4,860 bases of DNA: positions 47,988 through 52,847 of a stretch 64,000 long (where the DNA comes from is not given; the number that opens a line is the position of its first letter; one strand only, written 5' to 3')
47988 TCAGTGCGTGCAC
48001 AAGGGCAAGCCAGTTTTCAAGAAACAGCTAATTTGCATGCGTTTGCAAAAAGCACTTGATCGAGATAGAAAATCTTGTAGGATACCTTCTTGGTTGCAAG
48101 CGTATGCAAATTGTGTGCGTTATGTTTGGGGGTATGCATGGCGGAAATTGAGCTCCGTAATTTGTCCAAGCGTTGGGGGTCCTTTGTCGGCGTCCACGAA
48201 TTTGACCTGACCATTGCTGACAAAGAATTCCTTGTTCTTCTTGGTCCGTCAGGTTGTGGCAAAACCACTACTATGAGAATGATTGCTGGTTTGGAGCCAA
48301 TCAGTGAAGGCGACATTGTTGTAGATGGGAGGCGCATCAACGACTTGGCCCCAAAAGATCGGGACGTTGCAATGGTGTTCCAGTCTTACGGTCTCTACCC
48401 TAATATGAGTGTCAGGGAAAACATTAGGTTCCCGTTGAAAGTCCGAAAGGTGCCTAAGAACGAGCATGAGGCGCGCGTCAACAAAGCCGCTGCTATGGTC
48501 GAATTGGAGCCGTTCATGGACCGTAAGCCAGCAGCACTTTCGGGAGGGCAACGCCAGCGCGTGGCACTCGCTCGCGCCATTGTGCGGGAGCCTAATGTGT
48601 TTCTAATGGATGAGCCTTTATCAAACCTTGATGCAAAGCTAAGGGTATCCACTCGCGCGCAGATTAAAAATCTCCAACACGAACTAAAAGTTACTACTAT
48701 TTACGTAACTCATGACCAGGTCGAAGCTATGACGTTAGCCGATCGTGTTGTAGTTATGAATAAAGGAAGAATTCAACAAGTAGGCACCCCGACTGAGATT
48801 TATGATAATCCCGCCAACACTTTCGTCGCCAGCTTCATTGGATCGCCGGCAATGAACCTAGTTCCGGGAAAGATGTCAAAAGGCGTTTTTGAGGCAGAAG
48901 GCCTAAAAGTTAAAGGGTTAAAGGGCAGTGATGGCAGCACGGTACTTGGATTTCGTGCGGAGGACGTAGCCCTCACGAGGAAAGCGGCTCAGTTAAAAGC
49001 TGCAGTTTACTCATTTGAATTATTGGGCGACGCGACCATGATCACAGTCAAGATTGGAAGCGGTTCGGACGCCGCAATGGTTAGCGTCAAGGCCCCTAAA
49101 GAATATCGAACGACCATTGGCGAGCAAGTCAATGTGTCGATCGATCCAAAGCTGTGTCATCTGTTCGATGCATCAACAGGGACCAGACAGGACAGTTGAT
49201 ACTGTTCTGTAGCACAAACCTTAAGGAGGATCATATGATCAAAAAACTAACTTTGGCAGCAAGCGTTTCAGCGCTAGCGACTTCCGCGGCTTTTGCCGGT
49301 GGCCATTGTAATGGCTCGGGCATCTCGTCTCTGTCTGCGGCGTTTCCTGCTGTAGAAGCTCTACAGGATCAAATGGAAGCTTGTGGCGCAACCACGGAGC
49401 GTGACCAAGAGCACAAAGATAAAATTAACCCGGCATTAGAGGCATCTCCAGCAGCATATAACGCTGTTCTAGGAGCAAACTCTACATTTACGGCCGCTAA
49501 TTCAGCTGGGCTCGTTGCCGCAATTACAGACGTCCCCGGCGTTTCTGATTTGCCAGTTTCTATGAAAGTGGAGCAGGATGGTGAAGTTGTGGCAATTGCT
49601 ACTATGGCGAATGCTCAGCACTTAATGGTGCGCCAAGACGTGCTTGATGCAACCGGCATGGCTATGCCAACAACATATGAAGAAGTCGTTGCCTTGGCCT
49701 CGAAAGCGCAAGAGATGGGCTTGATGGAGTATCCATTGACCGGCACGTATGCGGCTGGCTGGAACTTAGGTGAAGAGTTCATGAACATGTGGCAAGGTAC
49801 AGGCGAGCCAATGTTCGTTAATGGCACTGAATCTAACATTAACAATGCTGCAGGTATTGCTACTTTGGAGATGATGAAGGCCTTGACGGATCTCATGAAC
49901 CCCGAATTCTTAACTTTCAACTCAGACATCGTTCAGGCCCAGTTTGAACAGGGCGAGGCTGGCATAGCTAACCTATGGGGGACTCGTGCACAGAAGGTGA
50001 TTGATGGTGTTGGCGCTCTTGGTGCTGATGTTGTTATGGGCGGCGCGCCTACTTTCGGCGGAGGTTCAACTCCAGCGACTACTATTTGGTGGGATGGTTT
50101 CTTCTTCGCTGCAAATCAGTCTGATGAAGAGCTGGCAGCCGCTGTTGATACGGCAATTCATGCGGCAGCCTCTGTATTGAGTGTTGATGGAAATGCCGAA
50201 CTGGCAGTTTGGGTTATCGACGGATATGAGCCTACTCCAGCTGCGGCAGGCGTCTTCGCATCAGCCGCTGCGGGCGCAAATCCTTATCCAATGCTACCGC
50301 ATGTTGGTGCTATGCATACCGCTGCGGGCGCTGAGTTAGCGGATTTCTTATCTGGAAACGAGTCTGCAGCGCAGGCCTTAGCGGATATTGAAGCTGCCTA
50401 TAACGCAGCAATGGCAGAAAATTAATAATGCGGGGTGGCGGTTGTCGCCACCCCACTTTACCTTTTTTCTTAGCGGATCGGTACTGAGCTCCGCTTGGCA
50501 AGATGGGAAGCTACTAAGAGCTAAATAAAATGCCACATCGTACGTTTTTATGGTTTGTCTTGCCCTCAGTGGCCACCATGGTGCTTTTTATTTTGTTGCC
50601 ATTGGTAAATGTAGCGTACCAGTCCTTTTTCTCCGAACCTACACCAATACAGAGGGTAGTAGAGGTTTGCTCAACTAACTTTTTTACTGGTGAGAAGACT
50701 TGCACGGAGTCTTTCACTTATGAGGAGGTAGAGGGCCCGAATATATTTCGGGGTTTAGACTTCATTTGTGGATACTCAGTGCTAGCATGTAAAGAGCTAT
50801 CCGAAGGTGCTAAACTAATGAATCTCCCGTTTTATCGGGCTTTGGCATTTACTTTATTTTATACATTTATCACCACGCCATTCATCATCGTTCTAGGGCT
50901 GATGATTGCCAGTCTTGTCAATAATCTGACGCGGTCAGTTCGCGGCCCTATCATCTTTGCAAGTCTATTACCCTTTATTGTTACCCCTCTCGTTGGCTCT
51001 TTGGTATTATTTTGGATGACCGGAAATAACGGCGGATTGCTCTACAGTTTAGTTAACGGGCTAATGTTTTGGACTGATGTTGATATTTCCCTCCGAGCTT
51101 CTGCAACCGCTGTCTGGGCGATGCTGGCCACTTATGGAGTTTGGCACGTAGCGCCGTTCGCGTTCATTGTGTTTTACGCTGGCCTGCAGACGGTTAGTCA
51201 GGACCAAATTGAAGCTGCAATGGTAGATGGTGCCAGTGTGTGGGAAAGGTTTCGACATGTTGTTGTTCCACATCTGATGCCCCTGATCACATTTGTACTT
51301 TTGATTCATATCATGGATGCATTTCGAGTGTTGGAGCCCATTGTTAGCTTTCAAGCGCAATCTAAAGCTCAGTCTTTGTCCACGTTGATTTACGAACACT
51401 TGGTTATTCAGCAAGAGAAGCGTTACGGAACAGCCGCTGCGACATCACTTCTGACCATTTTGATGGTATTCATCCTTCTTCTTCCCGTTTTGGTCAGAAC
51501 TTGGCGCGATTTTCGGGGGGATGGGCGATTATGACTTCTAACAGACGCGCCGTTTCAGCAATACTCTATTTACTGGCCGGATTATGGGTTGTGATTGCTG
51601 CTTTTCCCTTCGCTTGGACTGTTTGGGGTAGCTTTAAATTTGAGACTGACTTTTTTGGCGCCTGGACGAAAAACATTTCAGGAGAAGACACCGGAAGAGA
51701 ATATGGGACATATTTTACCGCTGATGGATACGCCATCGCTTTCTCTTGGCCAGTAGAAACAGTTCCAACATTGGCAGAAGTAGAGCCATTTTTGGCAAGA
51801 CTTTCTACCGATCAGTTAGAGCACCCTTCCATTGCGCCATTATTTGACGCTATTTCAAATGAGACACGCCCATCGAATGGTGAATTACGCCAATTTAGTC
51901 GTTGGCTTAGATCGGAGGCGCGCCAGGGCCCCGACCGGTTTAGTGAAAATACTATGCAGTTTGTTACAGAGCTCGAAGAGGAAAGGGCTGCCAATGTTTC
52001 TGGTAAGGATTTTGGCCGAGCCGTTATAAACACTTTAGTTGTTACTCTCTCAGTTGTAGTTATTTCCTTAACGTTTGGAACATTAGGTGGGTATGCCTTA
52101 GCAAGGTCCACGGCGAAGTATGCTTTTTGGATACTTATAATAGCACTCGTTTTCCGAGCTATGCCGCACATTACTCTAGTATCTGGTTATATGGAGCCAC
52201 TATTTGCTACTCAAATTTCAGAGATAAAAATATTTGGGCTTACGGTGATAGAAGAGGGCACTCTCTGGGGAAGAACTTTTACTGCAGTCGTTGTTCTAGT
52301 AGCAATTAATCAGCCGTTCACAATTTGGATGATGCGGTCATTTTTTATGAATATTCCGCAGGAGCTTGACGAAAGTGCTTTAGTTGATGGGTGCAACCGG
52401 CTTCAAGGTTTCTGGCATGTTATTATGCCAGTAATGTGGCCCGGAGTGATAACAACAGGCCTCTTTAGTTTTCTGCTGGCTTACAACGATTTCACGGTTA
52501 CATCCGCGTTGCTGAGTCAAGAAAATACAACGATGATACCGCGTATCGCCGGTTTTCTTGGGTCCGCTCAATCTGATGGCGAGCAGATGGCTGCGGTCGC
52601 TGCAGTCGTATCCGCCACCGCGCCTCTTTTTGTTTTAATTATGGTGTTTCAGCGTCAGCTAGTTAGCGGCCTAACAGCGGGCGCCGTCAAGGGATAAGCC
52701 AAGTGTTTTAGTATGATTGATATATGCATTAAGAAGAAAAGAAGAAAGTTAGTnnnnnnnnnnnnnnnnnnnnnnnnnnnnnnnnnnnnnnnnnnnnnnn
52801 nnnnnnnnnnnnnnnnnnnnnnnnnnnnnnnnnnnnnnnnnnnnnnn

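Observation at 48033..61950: Undescribed catabolic island: CUT1 ABC importer, HisD-like dehydrogenase, three tandem SnoaL/NTF2-like proteins around a LacI regulator, SDR, bicupin, MetE-like alkyltransferase and RraA-like aldolase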

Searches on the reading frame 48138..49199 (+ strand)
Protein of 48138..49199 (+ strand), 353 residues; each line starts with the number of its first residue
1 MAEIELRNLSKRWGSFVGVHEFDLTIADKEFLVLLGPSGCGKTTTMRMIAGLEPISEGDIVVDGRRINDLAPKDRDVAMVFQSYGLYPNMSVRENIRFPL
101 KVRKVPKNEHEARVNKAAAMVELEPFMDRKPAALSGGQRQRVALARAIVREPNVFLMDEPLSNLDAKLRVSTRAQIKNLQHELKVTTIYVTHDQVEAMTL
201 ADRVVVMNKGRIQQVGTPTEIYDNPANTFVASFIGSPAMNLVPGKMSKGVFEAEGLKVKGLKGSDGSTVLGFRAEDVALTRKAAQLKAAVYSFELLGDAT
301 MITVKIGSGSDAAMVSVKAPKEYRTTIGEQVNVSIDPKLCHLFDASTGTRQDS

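Call 8: search_protein_families(library=pfam, proteins=[window:48138-49199:+], max_evalue=0.001)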
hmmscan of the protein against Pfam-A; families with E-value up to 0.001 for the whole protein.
window:48138-49199:+ (353 aa): 5 families
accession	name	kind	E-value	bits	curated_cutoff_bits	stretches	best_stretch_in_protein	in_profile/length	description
PF00005.33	ABC_tran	-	1.3e-33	116.9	25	1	20-161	2-136/137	ABC transporter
PF08402.16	TOBE_2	-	2.4e-09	37.6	21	1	271-343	2-76/76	TOBE domain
PF02463.25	SMC_N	-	4.3e-06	26.7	40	1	67-209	113-216/220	RecF/RecN/SMC N terminal domain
PF17912.7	OB_MalK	-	2.2e-05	25.7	27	1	235-276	1-52/53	MalK OB fold domain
PF24389.1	ORC-CDC6-like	-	0.00014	21.2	27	1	9-49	11-52/571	ORC-CDC6-like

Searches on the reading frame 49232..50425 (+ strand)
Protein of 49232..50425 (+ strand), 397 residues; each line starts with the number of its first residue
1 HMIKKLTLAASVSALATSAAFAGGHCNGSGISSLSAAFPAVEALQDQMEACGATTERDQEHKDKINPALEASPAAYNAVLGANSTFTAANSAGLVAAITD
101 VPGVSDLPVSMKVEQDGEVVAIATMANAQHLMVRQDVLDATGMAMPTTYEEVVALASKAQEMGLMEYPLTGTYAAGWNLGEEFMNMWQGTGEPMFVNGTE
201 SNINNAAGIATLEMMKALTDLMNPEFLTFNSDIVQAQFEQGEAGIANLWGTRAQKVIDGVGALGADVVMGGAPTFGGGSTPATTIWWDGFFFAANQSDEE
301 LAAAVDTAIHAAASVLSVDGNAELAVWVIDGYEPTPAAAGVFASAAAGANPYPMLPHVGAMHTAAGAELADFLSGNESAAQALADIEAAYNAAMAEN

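Call 8: search_protein_families(library=pfam, proteins=[window:49232-50425:+], max_evalue=0.001)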
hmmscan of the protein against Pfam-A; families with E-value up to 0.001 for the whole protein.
window:49232-50425:+ (397 aa): 1 family
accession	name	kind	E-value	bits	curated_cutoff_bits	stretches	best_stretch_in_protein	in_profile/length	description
PF01547.30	SBP_bac_1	-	5.4e-10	40.2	26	1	63-274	38-261/307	Bacterial extracellular solute-binding protein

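Call 35: search_solved_structures(query=window:49232-50425:+, max_evalue=1)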
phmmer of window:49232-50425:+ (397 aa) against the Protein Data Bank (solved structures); distinct sequences matched with E-value up to 1: 5.
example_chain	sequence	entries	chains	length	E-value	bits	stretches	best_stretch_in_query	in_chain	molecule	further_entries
5iai_A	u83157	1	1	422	2.2e-06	30.4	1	114-276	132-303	Sugar ABC transporter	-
7nbz_A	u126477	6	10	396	7.1e-06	28.7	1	115-298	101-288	Sulfoquinovosyl binding protein | Sulfoquinovosyl glycerol-binding protein SmoF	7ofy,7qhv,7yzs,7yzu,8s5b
6dtq_A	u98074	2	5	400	0.00082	21.9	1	110-288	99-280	maltose-binding protein MalE3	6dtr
9lff_A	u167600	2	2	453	0.0035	19.9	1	109-220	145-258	SN-glycerol-3-phophate ABC transporter, periplasmic SN-glycerol-3-phosphate-binding protei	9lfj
9h0n_A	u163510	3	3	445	0.094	15.2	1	130-178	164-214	Extracellular solute-binding protein, family 1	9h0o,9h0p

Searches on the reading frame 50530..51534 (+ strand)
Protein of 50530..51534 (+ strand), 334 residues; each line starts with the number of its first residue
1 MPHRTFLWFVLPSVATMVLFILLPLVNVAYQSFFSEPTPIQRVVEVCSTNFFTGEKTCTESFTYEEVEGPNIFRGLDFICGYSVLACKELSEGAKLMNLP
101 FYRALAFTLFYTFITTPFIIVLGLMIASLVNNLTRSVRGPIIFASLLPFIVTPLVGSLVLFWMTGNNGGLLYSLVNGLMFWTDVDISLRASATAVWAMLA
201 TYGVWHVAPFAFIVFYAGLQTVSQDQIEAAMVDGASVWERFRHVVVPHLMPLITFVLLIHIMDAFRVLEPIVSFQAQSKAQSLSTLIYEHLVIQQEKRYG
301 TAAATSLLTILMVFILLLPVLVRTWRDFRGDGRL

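Call 8: search_protein_families(library=pfam, proteins=[window:50530-51534:+], max_evalue=0.001)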
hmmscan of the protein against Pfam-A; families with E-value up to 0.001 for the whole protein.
window:50530-51534:+ (334 aa): 1 family
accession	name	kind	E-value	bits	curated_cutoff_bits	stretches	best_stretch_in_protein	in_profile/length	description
PF00528.27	BPD_transp_1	-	3.1e-12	47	26.4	1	120-316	2-171/184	Binding-protein-dependent transport system inner membrane component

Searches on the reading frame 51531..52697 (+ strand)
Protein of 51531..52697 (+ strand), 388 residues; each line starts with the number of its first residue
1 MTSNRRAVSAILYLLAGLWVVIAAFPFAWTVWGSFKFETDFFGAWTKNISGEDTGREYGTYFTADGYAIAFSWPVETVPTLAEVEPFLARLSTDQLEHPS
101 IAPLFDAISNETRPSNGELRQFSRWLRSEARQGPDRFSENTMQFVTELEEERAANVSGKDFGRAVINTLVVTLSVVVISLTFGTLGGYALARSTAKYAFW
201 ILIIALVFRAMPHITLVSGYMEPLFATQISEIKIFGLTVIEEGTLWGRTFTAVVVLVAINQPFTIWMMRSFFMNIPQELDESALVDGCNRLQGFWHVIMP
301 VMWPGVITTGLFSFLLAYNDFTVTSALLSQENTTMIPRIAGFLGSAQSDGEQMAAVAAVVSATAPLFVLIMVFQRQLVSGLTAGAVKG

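Call 8: search_protein_families(library=pfam, proteins=[window:51531-52697:+], max_evalue=0.001)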
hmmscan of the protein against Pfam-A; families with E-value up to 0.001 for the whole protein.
window:51531-52697:+ (388 aa): 1 family
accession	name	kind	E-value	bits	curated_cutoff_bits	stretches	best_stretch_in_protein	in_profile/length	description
PF00528.27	BPD_transp_1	-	1.3e-15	58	26.4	1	183-379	1-180/184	Binding-protein-dependent transport system inner membrane component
